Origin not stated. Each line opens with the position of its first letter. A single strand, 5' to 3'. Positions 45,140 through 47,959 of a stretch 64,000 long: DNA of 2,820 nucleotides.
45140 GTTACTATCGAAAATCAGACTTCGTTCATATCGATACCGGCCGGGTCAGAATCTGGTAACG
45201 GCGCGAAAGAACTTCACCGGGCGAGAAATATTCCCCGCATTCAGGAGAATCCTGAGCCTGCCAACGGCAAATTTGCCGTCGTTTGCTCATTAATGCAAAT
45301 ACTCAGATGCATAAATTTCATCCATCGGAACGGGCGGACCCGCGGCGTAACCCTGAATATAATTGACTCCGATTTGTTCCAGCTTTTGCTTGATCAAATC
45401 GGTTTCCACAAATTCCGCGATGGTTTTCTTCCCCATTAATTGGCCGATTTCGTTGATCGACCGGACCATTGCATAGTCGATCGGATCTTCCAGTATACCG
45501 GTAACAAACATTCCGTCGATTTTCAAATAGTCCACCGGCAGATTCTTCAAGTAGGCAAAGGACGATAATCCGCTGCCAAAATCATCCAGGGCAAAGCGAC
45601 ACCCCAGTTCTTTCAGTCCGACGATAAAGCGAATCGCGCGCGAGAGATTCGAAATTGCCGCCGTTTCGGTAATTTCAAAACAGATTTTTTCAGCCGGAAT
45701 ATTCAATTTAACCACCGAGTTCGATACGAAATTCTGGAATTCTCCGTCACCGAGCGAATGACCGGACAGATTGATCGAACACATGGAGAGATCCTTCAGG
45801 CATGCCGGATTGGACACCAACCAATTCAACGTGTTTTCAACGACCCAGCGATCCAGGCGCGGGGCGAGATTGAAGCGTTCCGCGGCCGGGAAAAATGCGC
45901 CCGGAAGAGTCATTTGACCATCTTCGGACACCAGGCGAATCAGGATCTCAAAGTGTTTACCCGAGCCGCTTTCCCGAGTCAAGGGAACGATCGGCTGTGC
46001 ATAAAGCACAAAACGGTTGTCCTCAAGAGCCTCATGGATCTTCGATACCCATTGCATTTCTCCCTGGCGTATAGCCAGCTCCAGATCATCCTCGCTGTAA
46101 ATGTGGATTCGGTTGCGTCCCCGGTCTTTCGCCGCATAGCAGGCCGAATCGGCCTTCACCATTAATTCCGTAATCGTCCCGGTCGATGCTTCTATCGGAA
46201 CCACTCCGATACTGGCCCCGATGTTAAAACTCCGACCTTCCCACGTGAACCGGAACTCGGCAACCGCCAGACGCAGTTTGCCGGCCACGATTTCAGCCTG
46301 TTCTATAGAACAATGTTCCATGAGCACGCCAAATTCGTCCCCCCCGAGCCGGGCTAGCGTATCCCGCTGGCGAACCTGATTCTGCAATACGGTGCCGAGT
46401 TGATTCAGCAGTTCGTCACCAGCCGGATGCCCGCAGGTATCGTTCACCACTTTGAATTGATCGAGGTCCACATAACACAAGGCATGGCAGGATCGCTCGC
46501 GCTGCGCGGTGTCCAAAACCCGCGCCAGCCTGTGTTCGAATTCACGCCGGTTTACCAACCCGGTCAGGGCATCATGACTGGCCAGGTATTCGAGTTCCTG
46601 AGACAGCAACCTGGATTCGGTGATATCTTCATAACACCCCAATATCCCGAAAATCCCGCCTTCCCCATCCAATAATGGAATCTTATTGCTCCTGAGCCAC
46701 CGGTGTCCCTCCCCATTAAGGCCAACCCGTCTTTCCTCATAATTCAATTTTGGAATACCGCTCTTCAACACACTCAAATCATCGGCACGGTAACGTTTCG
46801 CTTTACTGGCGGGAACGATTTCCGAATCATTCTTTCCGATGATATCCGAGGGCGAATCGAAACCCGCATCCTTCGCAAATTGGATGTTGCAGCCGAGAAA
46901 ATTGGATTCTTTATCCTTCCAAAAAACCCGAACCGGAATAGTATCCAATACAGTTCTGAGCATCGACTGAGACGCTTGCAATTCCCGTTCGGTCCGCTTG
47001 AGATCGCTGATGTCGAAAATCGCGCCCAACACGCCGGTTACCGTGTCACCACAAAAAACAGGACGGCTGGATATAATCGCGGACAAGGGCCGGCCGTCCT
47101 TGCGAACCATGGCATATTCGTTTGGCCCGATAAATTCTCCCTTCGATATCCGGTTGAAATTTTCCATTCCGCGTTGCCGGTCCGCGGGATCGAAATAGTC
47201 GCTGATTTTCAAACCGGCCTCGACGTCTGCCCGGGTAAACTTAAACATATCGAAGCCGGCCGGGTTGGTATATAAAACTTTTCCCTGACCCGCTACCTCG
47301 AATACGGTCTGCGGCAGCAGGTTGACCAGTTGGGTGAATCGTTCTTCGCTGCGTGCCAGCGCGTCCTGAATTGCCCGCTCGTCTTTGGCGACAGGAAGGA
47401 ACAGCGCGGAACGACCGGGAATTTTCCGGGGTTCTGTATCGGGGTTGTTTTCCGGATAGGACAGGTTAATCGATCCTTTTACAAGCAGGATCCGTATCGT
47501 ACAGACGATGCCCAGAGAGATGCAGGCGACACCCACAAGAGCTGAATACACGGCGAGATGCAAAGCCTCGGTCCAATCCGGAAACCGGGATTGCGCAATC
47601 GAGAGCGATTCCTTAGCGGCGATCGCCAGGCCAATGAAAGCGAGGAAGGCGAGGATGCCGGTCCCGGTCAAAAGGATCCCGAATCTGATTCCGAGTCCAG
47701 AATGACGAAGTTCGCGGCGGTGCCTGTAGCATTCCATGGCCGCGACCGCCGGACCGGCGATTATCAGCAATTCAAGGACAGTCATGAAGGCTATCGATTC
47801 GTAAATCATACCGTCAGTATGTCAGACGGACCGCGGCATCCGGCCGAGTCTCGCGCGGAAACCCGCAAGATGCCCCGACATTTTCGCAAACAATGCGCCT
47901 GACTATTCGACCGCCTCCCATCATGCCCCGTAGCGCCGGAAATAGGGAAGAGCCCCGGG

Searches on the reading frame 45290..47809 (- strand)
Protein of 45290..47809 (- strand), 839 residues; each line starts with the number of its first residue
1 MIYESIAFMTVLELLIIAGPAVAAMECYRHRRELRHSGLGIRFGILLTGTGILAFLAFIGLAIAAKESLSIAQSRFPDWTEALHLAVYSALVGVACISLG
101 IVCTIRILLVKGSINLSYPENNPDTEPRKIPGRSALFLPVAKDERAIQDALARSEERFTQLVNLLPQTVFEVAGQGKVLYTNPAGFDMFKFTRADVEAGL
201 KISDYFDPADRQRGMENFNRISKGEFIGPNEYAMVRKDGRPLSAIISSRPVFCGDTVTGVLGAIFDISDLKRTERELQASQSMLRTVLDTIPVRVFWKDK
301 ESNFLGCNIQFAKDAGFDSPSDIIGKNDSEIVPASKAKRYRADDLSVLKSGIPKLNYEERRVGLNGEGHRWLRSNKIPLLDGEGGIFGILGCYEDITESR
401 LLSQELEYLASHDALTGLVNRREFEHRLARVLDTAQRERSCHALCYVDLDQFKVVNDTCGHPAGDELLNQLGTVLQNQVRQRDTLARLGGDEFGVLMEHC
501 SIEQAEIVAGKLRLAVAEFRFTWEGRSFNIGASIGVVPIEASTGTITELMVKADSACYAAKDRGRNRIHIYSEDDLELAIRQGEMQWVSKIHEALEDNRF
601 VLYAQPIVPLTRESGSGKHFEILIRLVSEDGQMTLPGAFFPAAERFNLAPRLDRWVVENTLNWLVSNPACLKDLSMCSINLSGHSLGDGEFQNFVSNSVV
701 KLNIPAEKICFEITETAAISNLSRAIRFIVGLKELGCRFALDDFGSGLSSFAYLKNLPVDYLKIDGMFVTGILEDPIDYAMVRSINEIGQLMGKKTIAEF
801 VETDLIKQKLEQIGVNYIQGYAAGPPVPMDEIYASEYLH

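Call 73: search_protein_families(library=pfam, proteins=[window:45290-47809:-], max_evalue=0.00001)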
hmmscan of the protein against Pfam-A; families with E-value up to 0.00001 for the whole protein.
window:45290-47809:- (839 aa): 5 families
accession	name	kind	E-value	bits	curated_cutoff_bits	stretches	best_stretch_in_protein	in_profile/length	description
PF00563.25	EAL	-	3.3e-59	200.6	31.3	1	591-826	4-236/236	EAL domain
PF00990.26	GGDEF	-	8.3e-43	146.4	23.8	1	410-567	1-161/161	Diguanylate cyclase, GGDEF domain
PF08448.16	PAS_4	-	9e-18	65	23.1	1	288-400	1-109/110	PAS fold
PF13426.13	PAS_9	-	2.6e-17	63.4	27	1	168-269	3-103/103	PAS domain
PF00989.32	PAS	-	6.5e-12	45.9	22.6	1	157-267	2-113/113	PAS fold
